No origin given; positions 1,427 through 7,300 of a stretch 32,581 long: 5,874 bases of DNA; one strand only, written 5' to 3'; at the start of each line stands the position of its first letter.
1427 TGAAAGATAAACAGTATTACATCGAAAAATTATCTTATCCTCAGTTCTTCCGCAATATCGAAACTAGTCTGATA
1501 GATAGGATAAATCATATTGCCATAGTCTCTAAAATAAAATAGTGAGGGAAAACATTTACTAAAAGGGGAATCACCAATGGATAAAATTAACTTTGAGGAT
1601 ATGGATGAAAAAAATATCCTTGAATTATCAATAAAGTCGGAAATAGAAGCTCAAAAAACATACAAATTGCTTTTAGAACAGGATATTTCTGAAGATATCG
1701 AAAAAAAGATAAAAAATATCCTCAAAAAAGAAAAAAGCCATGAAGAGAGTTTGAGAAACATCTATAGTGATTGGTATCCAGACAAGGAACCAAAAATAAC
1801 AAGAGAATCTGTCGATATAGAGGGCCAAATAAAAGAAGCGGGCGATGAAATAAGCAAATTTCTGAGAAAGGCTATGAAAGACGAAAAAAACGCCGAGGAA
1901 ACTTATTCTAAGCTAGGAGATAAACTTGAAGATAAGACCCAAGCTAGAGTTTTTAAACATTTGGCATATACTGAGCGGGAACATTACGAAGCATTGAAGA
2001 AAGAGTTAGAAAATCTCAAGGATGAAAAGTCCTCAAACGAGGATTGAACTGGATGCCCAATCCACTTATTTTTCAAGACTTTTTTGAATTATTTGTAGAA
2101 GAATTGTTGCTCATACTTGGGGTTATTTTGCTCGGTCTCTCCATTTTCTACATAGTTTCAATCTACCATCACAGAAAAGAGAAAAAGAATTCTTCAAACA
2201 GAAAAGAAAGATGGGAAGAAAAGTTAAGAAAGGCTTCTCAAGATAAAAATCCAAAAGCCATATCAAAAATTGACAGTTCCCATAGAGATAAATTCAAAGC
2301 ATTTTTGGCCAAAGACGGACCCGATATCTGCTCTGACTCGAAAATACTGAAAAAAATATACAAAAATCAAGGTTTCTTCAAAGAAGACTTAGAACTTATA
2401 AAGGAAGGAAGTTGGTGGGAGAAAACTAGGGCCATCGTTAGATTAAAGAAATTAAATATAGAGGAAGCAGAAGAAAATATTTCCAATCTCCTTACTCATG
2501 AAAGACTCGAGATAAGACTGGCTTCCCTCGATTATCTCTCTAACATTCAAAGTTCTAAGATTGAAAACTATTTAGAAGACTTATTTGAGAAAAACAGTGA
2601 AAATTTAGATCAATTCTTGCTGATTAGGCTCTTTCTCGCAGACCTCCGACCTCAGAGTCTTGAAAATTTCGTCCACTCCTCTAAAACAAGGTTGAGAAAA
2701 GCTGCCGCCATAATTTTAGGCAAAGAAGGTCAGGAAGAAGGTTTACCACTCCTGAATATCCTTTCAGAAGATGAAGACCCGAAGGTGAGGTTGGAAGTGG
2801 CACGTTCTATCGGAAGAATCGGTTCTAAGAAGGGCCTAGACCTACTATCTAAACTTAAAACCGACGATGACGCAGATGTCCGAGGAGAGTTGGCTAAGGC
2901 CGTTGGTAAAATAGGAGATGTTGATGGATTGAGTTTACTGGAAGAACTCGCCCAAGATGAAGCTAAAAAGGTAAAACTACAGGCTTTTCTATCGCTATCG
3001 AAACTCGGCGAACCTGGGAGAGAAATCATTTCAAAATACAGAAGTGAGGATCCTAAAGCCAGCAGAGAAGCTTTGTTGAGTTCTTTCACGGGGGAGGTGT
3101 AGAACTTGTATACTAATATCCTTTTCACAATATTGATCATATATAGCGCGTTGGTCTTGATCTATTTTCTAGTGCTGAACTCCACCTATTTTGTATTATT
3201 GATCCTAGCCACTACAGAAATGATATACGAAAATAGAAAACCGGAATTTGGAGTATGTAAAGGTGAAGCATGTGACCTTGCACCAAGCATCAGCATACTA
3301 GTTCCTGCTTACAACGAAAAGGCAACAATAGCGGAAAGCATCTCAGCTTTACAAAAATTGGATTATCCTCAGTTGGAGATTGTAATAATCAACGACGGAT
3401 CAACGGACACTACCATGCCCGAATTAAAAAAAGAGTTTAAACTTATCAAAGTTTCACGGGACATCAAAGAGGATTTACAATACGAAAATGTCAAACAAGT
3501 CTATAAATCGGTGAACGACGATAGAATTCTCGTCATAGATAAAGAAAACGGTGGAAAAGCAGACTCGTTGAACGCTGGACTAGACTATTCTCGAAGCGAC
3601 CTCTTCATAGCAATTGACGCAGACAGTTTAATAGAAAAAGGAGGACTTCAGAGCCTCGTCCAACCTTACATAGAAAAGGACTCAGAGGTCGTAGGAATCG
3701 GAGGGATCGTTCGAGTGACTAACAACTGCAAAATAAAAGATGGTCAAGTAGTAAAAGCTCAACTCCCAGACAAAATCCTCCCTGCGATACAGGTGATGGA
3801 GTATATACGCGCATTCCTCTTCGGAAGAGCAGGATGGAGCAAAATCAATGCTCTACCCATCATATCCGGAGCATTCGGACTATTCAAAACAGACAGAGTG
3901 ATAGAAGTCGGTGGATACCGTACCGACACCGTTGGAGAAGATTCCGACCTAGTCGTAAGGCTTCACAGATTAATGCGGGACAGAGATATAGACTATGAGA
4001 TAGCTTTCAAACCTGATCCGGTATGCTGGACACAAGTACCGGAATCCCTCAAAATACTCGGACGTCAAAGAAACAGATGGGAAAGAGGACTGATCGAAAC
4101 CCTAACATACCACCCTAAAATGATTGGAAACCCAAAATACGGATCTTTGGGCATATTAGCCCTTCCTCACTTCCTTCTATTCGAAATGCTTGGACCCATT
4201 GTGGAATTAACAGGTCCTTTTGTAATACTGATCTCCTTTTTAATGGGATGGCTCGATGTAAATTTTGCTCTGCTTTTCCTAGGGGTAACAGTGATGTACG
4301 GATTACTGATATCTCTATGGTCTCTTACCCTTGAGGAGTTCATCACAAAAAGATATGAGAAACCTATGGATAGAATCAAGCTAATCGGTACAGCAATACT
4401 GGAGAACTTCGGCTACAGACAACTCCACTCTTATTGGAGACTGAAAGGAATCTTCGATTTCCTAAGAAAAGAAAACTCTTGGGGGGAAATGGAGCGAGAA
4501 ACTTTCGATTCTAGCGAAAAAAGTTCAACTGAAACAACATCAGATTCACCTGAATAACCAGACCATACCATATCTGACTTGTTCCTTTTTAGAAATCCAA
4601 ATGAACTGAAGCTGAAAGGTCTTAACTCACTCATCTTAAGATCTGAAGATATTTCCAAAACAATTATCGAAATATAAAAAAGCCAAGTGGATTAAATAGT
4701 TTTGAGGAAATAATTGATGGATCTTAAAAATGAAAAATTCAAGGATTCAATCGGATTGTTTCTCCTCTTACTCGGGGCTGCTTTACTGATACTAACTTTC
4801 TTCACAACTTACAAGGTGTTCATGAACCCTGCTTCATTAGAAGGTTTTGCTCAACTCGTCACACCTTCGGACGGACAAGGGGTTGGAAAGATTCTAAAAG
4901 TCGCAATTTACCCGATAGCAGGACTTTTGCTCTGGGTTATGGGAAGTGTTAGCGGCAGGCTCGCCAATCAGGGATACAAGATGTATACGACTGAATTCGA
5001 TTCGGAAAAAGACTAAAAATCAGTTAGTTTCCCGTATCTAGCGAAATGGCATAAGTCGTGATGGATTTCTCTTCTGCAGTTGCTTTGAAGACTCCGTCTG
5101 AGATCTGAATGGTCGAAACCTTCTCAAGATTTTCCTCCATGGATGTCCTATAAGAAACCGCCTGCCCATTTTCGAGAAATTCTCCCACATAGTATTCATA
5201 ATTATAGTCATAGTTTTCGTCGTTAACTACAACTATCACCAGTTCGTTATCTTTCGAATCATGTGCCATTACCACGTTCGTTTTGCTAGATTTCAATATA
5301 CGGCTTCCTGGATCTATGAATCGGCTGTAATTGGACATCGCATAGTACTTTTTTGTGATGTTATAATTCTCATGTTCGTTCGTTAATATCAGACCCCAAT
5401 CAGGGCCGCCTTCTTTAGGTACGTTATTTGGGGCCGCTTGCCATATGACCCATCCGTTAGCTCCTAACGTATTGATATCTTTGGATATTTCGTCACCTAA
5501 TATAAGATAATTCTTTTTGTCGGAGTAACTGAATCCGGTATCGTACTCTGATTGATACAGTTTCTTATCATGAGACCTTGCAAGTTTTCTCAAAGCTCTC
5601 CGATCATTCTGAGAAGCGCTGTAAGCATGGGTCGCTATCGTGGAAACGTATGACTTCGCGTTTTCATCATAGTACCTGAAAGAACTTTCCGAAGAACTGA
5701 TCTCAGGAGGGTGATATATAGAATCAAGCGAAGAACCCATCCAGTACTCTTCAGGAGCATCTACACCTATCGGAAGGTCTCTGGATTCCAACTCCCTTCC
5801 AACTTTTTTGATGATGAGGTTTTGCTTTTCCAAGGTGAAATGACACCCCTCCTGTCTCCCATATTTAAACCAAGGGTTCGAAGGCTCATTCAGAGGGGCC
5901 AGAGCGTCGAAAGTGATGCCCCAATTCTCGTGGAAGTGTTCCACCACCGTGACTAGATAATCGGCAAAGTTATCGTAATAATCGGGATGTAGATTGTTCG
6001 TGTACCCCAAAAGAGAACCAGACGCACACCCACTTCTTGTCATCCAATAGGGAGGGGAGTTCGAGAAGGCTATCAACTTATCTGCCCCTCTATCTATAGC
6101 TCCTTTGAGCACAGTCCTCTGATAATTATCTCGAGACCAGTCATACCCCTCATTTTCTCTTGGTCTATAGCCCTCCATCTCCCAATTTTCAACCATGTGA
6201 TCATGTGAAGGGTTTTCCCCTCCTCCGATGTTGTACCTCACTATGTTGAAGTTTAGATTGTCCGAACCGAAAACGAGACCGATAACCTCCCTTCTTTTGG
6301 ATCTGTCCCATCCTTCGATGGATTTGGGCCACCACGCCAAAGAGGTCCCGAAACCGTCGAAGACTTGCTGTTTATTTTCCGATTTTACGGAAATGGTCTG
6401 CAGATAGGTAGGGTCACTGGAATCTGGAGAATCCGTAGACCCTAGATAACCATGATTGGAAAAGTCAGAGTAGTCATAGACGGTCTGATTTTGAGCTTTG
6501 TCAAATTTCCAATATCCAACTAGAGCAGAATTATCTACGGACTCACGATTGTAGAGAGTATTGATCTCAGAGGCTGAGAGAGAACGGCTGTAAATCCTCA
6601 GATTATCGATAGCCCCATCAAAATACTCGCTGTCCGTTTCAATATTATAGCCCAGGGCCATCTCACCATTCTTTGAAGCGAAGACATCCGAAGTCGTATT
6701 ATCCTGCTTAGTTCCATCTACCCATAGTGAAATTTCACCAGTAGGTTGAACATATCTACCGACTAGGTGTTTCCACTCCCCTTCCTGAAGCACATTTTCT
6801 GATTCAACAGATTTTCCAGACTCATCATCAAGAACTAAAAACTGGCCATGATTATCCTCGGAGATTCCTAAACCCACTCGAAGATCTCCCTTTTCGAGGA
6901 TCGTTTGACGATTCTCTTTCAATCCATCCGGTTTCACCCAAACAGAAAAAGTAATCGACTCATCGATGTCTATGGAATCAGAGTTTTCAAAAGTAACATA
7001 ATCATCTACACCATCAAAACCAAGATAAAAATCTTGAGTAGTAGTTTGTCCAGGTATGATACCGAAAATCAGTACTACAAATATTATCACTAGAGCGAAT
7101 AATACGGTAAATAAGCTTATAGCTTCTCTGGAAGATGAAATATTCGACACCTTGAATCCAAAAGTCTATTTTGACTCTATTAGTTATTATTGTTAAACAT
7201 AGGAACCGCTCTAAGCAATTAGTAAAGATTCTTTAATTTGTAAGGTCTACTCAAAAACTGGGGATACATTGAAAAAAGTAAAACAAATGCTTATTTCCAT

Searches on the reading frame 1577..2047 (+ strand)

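Call 60: search_protein_families(library=pfam, proteins=[window:1577-2047:+], max_evalue=0.001)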
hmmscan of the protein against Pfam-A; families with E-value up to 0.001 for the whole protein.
window:1577-2047:+ (156 aa): 1 family
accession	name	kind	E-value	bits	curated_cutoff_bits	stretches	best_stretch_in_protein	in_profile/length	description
PF02915.23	Rubrerythrin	-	7.3e-16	59.2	22.8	1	13-143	1-136/137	Rubrerythrin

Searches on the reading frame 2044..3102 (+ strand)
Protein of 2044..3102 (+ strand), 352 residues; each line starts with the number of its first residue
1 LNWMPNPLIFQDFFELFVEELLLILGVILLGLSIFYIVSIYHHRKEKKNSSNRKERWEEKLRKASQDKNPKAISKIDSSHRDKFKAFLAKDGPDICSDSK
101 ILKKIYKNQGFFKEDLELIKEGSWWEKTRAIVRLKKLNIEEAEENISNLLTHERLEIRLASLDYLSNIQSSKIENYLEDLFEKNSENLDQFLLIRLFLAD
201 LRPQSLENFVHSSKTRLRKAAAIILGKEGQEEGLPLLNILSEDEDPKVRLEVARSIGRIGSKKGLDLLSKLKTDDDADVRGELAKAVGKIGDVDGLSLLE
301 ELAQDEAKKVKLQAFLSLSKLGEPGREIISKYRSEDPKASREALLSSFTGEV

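Call 60: search_protein_families(library=pfam, proteins=[window:2044-3102:+], max_evalue=0.001)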
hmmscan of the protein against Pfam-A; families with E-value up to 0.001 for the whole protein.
window:2044-3102:+ (352 aa): 5 families
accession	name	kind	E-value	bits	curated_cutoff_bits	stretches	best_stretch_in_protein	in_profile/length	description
PF13646.12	HEAT_2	-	1.6e-28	99.2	27.7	2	235-318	3-87/88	HEAT repeats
PF02985.28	HEAT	-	5.7e-12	45.1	23.5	0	235-261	3-29/31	HEAT repeat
PF03130.22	HEAT_PBS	-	6.3e-08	32.8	20.9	0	279-305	1-27/27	PBS lyase HEAT-like repeat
PF13513.12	HEAT_EZ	-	7.5e-05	23.6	27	0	234-259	30-55/55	HEAT-like repeat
PF11865.14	mTOR_dom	-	0.00085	19.8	27.6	0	236-260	15-39/160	Serine/threonine-protein kinase mTOR domain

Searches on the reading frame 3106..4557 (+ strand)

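Call 60: search_protein_families(library=pfam, proteins=[window:3106-4557:+], max_evalue=0.001)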
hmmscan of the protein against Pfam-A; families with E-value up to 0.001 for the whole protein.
window:3106-4557:+ (483 aa): 5 families
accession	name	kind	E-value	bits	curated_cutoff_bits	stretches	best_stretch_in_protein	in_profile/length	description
PF00535.33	Glycos_transf_2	-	1.1e-22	81.2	23.3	1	63-197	1-112/168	Glycosyl transferase family 2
PF13641.12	Glyco_tranf_2_3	-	6.6e-21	75.8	27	2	148-328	71-230/230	Glycosyltransferase like family 2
PF13632.12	Glyco_trans_2_3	-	7.3e-09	36.2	27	1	250-402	70-198/198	Glycosyl transferase family group 2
PF10111.15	Glyco_tranf_2_2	-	1.5e-05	25.1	27.3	0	63-186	1-104/276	Glycosyltransferase like family 2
PF03142.21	Chitin_synth_2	-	3e-05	23.3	27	0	295-333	340-378/527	Chitin synthase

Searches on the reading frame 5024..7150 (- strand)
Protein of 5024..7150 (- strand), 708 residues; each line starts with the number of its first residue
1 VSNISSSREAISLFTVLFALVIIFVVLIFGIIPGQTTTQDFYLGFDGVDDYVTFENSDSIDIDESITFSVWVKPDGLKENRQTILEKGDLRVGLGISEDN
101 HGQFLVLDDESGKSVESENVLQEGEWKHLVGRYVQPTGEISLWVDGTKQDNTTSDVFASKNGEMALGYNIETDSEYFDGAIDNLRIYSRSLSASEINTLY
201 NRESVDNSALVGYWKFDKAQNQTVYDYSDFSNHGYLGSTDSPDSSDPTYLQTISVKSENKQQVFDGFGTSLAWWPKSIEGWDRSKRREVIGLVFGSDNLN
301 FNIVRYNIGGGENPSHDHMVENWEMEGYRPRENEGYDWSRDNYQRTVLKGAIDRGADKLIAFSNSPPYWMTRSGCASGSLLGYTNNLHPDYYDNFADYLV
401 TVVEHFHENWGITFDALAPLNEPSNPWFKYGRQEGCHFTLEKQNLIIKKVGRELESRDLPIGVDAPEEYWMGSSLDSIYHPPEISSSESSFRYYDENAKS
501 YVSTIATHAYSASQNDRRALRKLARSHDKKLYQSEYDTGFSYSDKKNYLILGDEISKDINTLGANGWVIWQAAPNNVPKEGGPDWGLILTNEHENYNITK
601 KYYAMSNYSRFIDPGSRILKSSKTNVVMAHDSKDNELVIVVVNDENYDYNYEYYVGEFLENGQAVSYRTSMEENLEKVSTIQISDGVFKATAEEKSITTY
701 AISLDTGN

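Call 60: search_protein_families(library=pfam, proteins=[window:5024-7150:-], max_evalue=0.001)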
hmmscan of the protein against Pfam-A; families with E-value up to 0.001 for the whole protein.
window:5024-7150:- (708 aa): 3 families
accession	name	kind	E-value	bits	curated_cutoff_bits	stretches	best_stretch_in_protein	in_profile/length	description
PF14587.12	Glyco_hydr_30_2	-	3e-28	99.6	27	1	251-506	2-261/364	O-Glycosyl hydrolase family 30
PF13385.13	Laminin_G_3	-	1.4e-26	93.9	27.6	1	46-197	1-151/151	Concanavalin A-like lectin/glucanases superfamily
PF02055.22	Glyco_hydro_30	-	1.9e-09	37.5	23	1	297-454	35-190/348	Glycosyl hydrolase family 30 TIM-barrel domain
